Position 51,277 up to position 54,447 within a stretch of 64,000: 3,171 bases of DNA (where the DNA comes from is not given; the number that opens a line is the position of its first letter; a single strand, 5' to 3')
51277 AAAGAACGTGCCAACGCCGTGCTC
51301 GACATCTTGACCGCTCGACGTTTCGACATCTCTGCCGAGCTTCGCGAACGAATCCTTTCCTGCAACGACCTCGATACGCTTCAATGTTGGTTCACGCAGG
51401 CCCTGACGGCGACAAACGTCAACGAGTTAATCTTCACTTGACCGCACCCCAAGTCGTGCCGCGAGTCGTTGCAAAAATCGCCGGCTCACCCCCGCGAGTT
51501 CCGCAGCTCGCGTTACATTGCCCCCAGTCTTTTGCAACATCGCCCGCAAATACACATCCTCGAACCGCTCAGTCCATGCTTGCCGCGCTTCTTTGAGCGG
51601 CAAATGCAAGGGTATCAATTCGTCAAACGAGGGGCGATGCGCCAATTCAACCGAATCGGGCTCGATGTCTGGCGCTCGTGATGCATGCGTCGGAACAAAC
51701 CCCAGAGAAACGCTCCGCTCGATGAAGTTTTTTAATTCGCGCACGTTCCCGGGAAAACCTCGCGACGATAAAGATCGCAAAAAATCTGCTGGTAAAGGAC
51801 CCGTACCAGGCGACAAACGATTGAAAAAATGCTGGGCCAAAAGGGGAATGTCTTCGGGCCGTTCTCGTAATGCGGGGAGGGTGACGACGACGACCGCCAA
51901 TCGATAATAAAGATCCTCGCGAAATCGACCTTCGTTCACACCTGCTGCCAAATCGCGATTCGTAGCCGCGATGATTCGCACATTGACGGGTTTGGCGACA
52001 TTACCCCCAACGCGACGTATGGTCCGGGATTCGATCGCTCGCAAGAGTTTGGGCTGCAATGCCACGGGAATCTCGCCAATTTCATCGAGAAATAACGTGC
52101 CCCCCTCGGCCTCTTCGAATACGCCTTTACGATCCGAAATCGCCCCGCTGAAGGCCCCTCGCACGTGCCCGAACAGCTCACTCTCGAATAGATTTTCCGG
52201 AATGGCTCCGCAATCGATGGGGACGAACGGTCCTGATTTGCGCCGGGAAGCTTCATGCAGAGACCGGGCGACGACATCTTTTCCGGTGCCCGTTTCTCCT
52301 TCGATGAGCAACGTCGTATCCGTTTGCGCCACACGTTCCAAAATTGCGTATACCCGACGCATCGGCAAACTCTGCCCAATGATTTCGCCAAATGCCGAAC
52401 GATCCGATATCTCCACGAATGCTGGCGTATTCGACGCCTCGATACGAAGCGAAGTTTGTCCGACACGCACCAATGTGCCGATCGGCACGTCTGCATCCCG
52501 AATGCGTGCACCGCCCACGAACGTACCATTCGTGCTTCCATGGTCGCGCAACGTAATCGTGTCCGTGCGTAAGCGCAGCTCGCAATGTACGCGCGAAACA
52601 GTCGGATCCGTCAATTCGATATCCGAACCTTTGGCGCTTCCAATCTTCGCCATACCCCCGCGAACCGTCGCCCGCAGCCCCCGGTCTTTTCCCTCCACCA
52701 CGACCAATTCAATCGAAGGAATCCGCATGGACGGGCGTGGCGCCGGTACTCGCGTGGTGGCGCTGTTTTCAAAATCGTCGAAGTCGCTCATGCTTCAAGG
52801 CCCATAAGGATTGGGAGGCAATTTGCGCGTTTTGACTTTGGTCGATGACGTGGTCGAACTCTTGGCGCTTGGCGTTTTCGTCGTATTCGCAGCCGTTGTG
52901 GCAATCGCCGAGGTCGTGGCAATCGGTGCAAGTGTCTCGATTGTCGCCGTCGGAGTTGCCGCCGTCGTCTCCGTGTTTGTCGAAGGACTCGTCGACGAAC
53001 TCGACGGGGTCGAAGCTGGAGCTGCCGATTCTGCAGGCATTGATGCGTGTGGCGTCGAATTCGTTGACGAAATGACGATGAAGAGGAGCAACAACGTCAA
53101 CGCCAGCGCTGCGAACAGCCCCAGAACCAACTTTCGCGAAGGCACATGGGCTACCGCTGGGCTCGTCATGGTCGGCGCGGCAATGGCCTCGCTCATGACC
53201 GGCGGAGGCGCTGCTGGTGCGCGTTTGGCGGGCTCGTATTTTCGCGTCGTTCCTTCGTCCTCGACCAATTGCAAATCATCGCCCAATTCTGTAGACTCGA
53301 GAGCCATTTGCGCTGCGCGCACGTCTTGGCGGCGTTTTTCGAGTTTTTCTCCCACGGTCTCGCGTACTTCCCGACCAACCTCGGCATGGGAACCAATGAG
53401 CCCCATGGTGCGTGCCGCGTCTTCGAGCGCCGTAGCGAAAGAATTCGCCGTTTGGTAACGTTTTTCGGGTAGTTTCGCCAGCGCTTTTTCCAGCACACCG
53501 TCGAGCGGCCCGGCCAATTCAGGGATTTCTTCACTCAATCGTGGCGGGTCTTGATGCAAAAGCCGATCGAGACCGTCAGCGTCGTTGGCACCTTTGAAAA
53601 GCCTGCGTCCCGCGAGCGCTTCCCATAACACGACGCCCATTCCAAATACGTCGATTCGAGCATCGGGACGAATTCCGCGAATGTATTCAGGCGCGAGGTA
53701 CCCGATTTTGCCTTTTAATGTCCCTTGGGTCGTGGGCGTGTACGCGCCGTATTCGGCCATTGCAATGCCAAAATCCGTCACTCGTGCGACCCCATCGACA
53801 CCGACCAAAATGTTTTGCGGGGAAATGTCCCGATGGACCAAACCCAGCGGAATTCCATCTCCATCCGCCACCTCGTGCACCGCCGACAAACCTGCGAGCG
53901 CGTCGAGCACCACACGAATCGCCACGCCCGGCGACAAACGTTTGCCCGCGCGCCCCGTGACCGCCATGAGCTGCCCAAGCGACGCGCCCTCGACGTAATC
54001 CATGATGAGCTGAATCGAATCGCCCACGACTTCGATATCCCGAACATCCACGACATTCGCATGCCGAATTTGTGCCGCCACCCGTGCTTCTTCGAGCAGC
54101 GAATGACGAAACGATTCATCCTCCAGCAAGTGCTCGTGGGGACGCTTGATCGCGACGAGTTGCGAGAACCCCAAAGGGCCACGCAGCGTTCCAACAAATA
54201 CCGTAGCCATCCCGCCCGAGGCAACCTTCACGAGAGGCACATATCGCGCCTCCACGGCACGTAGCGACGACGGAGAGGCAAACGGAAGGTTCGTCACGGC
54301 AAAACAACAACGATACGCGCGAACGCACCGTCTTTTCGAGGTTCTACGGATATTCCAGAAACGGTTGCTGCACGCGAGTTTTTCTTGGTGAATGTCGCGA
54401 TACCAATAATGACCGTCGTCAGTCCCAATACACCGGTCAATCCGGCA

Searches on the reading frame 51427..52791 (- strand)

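Call 10: search_protein_families(library=pfam, proteins=[window:51427-52791:-], max_evalue=0.001)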
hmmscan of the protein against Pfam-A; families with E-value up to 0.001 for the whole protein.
window:51427-52791:- (454 aa): 10 families
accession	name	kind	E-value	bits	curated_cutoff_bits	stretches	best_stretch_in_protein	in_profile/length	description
PF00158.32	Sigma54_activat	-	8.3e-69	231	20.2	1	137-303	1-167/168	Sigma-54 interaction domain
PF14532.12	Sigma54_activ_2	-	8e-21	75.2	25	1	138-308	1-138/138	Sigma-54 interaction domain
PF16697.10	Yop-YscD_cpl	-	9.7e-17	61.5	33.2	1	31-119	2-92/94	Inner membrane component of T3SS, cytoplasmic domain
PF00498.31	FHA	-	4.4e-16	59.5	20.7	1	49-111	2-67/67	FHA domain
PF25601.1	AAA_lid_14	-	5.2e-13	49.1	27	1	309-363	1-59/87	AAA+ ATPase lid domain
PF07728.20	AAA_5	-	1.5e-08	35.2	22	1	161-280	2-124/139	AAA domain (dynein-related subfamily)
PF02954.25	HTH_8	-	9e-07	29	22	1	408-441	3-36/42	Bacterial regulatory protein, Fis family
PF01078.27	Mg_chelatase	-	2e-05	24.5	20.3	0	218-279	95-158/207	Magnesium chelatase, subunit ChlI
PF07724.20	AAA_2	-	0.00013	22.5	27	1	160-283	5-129/166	AAA domain (Cdc48 subfamily)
PF13191.12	AAA_16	-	0.00015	22.7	32.6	1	139-200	4-64/167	AAA ATPase domain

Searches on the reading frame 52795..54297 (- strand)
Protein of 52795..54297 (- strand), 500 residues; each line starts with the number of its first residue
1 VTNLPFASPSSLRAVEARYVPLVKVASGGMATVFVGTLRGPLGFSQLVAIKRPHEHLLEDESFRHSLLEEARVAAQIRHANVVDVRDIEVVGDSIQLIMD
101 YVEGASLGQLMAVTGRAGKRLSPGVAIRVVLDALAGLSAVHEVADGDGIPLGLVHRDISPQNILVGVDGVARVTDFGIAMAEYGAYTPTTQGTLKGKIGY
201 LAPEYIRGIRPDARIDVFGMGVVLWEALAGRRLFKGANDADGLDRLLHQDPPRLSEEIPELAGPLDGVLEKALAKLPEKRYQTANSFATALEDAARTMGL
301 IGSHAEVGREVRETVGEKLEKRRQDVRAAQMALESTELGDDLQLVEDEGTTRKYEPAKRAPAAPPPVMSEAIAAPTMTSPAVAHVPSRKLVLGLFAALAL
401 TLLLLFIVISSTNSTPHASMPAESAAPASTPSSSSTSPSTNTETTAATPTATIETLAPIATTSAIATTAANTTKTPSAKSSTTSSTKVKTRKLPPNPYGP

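Call 10: search_protein_families(library=pfam, proteins=[window:52795-54297:-], max_evalue=0.001)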
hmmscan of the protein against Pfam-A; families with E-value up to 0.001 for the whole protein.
window:52795-54297:- (500 aa): 2 families
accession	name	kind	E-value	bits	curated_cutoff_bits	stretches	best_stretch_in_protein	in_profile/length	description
PF00069.31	Pkinase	-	4.8e-29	102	31.7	1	24-283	6-254/263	Protein kinase domain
PF07714.23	PK_Tyr_Ser-Thr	-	6.6e-24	85.1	23.1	1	24-280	6-248/258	Protein tyrosine and serine/threonine kinase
